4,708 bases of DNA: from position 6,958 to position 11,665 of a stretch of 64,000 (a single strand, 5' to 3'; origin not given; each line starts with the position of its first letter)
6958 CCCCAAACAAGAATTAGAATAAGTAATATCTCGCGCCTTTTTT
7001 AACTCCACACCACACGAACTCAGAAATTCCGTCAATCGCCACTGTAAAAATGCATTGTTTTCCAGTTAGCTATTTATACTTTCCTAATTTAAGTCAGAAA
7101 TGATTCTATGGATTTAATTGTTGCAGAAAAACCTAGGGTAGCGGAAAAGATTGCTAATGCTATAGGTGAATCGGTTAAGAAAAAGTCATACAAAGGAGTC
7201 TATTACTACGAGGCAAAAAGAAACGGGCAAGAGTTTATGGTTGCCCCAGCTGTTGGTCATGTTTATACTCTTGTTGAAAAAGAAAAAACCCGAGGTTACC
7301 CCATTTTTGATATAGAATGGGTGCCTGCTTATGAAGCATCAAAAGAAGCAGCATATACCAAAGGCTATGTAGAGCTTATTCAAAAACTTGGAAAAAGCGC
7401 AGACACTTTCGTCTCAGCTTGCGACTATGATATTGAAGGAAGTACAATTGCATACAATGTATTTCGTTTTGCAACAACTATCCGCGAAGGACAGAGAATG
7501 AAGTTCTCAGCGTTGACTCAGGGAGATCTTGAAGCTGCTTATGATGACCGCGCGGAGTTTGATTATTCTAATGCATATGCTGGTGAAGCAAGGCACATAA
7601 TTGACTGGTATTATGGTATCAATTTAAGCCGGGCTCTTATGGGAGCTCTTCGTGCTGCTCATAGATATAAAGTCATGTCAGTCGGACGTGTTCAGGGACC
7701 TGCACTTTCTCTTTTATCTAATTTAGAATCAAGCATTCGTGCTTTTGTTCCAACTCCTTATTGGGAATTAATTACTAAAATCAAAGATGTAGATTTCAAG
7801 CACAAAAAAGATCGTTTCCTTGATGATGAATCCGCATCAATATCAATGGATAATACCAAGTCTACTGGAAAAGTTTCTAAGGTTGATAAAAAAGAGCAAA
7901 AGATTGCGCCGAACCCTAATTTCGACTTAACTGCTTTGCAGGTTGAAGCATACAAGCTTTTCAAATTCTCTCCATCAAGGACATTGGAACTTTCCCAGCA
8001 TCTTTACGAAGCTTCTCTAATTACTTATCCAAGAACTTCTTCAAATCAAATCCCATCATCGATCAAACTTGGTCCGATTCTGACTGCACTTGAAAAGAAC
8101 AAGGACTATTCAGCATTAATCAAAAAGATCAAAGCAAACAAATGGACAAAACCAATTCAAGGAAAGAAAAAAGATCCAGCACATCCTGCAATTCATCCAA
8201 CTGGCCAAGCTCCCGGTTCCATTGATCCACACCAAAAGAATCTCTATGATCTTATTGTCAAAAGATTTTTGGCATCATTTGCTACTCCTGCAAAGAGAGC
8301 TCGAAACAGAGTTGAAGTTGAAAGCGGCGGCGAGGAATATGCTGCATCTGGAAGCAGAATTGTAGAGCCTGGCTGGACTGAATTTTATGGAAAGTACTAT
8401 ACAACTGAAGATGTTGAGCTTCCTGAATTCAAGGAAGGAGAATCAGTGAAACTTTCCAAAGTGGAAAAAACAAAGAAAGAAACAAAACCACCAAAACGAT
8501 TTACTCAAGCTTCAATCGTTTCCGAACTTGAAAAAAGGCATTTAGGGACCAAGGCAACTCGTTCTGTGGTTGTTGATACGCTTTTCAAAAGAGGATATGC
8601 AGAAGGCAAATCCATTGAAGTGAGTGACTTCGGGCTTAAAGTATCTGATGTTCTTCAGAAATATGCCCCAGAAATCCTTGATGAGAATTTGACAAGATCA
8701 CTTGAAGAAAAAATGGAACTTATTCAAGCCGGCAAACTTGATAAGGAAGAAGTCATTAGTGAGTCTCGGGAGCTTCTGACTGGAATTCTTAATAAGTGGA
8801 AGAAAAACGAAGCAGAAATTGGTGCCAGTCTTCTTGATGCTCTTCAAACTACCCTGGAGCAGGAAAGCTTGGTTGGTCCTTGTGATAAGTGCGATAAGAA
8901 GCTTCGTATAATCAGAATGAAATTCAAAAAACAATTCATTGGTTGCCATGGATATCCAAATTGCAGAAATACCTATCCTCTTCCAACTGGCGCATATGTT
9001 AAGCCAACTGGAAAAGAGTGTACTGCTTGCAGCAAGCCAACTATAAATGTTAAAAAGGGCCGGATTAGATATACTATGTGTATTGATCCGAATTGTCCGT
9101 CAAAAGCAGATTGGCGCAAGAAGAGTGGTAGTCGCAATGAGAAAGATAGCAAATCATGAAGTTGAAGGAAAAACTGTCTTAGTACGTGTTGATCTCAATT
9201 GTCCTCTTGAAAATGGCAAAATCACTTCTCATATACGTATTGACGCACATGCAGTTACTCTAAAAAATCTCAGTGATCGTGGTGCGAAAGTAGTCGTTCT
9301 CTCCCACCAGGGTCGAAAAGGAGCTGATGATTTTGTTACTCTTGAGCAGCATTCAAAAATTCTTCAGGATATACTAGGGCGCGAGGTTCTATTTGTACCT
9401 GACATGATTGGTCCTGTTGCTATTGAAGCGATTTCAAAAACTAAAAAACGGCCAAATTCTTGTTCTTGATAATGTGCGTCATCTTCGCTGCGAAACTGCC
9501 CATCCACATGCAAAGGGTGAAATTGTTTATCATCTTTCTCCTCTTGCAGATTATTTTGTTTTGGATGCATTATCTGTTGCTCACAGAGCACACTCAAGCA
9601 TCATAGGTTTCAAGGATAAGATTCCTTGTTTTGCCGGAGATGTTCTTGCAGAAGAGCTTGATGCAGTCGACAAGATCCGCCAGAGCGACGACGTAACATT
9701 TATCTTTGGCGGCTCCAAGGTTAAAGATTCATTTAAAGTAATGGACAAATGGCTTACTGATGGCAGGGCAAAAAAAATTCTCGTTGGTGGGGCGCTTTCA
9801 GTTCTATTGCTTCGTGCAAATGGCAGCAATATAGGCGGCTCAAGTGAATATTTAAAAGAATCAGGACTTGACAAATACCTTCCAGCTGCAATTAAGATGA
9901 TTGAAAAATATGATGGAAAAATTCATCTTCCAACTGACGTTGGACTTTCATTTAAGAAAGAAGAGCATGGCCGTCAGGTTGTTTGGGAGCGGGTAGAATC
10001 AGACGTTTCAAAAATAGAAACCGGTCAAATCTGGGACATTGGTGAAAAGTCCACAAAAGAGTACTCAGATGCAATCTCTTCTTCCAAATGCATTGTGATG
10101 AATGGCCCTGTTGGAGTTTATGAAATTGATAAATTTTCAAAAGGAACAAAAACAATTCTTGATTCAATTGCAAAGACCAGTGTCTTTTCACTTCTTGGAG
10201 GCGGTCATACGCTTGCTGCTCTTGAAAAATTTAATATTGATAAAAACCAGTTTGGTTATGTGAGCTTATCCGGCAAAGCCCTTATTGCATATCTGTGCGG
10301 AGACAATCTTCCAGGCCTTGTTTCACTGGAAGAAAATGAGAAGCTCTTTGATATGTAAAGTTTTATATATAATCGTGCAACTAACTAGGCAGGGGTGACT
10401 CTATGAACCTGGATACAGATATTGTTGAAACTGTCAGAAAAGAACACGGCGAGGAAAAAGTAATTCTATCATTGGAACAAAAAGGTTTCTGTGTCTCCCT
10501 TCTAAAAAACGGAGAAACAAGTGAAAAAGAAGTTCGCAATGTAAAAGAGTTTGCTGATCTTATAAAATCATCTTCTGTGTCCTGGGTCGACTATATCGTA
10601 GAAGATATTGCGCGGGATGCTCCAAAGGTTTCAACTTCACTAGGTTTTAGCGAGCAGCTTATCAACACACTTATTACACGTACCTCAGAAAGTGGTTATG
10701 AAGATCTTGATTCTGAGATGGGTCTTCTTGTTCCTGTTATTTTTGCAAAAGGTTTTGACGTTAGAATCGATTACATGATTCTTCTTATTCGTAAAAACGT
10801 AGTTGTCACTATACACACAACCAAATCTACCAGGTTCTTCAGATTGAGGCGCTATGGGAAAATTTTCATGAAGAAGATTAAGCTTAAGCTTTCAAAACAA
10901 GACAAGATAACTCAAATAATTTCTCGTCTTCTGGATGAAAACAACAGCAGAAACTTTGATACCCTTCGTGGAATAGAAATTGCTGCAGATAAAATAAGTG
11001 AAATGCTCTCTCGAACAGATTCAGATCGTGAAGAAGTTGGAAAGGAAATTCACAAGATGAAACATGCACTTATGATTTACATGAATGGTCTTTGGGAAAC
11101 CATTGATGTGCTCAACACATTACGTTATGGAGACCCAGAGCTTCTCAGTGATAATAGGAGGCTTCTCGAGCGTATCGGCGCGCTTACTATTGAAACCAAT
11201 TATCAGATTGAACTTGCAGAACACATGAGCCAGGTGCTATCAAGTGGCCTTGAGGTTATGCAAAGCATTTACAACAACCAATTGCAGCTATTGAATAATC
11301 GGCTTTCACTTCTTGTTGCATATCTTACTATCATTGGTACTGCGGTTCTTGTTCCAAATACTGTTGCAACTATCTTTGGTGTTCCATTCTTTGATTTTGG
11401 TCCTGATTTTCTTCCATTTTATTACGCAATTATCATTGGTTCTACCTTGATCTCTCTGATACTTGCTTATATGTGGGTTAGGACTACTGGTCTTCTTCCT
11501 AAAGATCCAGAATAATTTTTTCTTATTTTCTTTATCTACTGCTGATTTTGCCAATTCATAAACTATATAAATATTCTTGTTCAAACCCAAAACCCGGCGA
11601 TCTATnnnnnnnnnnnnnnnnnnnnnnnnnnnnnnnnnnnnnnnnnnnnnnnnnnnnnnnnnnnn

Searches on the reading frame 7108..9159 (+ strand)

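Call 101: search_protein_families(library=pfam, proteins=[window:7108-9159:+], max_evalue=0.00001)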
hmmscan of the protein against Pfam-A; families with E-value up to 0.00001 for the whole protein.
window:7108-9159:+ (683 aa): 3 families
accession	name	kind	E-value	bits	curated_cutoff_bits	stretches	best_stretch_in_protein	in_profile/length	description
PF01131.25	Topoisom_bac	-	6.6e-114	381.5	35.1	1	153-550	4-410/411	DNA topoisomerase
PF01751.28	Toprim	-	1.8e-10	41.3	23.1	1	3-135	2-95/96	Toprim domain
PF01396.24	Zn_ribbon_Top1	-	1.2e-08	35.1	32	1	590-626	2-37/39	Topoisomerase DNA binding C4 zinc finger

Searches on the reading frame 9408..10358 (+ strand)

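Call 101: search_protein_families(library=pfam, proteins=[window:9408-10358:+], max_evalue=0.00001)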
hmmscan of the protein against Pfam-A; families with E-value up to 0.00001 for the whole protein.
window:9408-10358:+ (316 aa): 1 family
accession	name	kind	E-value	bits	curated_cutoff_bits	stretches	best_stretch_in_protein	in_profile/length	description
PF00162.24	PGK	-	2e-68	231.5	27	1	8-298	97-378/379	Phosphoglycerate kinase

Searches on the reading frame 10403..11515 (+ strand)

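Call 101: search_protein_families(library=pfam, proteins=[window:10403-11515:+], max_evalue=0.00001)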
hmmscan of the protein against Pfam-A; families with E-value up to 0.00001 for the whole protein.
window:10403-11515:+ (370 aa): 1 family
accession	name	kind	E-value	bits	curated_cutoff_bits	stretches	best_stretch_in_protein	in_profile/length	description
PF01544.23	CorA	-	4.3e-27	95.6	27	1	58-360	3-291/292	CorA-like Mg2+ transporter protein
